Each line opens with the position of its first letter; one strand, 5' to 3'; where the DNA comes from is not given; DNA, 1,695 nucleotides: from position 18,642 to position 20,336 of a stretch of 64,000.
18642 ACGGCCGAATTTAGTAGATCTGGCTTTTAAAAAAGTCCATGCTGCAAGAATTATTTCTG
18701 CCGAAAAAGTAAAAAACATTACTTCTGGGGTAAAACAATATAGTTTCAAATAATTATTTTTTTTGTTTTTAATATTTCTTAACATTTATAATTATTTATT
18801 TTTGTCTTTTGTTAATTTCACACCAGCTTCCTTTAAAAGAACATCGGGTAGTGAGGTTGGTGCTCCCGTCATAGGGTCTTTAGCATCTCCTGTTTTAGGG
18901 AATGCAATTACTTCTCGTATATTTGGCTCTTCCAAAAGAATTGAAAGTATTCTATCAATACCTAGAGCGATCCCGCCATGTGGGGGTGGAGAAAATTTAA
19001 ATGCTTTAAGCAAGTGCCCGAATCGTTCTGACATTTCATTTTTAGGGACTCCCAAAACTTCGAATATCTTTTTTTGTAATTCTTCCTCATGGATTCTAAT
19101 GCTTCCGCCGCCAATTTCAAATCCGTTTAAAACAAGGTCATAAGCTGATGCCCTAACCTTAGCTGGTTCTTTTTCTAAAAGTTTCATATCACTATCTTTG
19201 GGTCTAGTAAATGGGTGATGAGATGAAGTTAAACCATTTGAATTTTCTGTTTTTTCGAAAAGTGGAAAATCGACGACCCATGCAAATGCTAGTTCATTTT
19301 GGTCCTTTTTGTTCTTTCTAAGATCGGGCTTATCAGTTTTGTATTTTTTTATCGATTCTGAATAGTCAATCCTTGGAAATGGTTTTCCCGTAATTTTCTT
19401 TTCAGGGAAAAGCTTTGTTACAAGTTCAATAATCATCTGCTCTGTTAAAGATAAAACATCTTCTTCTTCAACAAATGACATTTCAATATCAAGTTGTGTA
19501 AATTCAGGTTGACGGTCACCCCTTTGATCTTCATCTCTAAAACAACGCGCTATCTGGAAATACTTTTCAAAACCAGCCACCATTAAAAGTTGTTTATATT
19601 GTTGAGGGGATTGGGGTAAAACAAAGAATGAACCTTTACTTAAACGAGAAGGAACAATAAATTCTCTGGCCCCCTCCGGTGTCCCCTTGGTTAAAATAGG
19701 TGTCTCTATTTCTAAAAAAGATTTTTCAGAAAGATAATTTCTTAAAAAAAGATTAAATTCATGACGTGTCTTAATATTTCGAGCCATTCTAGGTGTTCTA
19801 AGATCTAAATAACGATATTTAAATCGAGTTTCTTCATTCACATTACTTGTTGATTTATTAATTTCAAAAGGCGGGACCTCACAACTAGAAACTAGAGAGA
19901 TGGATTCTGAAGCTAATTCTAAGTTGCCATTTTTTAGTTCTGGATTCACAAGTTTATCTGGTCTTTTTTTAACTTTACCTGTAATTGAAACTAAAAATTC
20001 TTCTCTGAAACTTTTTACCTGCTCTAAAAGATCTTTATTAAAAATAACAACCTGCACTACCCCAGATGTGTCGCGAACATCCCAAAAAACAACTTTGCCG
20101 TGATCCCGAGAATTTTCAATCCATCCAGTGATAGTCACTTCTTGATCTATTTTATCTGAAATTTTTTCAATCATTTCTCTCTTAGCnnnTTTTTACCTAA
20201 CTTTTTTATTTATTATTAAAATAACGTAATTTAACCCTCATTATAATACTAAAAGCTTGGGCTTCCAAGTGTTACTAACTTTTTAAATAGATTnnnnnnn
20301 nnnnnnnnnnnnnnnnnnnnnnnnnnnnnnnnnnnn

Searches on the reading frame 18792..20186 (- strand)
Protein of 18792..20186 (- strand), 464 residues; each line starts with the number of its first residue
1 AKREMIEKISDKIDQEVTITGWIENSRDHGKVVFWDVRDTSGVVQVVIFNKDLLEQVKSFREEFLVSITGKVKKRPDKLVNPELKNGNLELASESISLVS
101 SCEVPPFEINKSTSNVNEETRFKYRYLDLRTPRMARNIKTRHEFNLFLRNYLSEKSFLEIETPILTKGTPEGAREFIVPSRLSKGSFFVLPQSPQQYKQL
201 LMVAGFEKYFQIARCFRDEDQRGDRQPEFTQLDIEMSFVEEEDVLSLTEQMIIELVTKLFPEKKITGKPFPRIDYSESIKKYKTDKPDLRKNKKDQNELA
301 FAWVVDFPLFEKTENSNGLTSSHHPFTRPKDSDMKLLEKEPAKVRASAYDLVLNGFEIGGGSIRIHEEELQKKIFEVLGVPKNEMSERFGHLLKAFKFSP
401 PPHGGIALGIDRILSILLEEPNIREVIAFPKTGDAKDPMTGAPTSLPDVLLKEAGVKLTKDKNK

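Call 41: search_protein_families(library=pfam, proteins=[window:18792-20186:-], max_evalue=0.01)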
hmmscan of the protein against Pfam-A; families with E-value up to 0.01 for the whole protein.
window:18792-20186:- (464 aa): 4 families
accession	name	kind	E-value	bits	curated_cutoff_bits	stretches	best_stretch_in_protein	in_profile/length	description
PF00152.25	tRNA-synt_2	-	7e-118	393.6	25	1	117-432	1-307/308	tRNA synthetases class II (D, K and N)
PF01336.31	tRNA_anti-codon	-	5e-17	62.1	27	1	17-89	1-72/75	OB-fold nucleic acid binding domain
PF00587.30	tRNA-synt_2b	-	0.00029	21.4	29.3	1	208-420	38-178/179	tRNA synthetase class II core domain (G, H, P, S and T)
PF01409.25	tRNA-synt_2d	-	0.0024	17.8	19.8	0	204-264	100-159/246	tRNA synthetases class II core domain (F)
